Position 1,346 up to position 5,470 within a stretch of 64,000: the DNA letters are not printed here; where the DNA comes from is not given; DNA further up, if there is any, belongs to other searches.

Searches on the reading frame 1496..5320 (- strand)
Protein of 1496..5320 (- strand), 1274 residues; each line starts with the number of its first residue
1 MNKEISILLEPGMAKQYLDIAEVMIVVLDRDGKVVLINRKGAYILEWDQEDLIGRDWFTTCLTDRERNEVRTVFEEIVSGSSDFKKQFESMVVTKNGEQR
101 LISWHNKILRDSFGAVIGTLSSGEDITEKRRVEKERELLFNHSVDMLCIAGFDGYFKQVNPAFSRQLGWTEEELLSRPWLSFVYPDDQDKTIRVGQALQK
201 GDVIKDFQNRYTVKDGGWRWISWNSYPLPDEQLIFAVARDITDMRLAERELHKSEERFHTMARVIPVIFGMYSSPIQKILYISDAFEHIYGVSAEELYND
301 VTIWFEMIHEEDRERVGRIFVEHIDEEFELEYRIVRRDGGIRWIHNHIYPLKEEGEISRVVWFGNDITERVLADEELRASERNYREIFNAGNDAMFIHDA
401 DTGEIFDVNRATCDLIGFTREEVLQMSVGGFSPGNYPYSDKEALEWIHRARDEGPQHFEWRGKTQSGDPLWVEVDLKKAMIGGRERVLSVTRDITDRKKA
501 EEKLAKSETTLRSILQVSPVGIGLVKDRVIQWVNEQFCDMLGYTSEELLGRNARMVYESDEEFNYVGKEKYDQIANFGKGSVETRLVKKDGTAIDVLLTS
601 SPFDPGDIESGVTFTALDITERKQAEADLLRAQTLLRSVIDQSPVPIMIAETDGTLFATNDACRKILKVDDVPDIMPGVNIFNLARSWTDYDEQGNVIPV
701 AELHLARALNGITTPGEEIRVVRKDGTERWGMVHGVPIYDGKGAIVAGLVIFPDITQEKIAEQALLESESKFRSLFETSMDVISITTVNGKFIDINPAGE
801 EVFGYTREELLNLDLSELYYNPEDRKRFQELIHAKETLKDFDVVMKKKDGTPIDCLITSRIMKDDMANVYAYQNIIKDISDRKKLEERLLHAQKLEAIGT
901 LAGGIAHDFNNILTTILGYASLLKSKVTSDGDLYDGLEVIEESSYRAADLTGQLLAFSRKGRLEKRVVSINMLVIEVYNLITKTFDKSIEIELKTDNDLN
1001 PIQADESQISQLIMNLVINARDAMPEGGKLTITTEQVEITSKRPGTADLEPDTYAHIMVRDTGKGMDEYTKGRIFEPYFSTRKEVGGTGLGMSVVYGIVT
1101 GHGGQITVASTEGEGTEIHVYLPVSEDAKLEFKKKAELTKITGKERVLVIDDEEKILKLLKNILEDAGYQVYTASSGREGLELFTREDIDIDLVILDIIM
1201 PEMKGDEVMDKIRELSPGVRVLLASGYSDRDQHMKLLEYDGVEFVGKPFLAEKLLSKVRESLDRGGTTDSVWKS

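Call 7: search_protein_families(library=pfam, proteins=[window:1496-5320:-], max_evalue=0.01)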
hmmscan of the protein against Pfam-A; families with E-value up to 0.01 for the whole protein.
window:1496-5320:- (1274 aa): 14 families
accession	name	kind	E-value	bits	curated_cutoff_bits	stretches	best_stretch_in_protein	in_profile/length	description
PF13426.13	PAS_9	-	7.7e-80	264.3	27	7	783-881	4-103/103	PAS domain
PF00989.32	PAS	-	2.4e-62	208.4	22.6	7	771-862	2-96/113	PAS fold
PF08447.18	PAS_3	-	4.6e-60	200.3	25.6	5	279-362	1-87/89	PAS fold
PF08448.16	PAS_4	-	1.9e-58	195.9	23.1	5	140-244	1-108/110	PAS fold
PF13188.13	PAS_8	-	7.7e-39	130.8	21.8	3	771-827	2-59/65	PAS domain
PF00072.30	Response_reg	-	1.3e-24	86.9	30.2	1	1147-1258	1-110/111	Response regulator receiver domain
PF02518.31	HATPase_c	-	7.2e-22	78.4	26.4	1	1005-1125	2-110/111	Histidine kinase-, DNA gyrase B-, and HSP90-like ATPase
PF12860.13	PAS_7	-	1.4e-10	41.8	27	0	25-133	8-114/115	PAS fold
PF24820.1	Diguanyl_cycl_sensor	-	2.3e-10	40.8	28.1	1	21-76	6-59/109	Diguanylate cyclase-like sensor domain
PF00512.31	HisKA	-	5.3e-10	39.6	26.9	1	899-960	3-63/66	His Kinase A (phospho-acceptor) domain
PF14598.12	PAS_11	-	9.8e-08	32.4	25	1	22-79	2-58/109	PAS domain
PF24990.1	PAS_13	-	1.6e-05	25.7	27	0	26-66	4-44/143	ERT1/acuK family PAS domain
PF18095.7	PAS_12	-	0.00013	22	22.6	0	526-563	65-102/153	UPF0242 C-terminal PAS-like domain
PF10090.15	HPTransfase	-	0.0014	18.8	22.9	1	1009-1037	32-64/123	Histidine phosphotransferase C-terminal domain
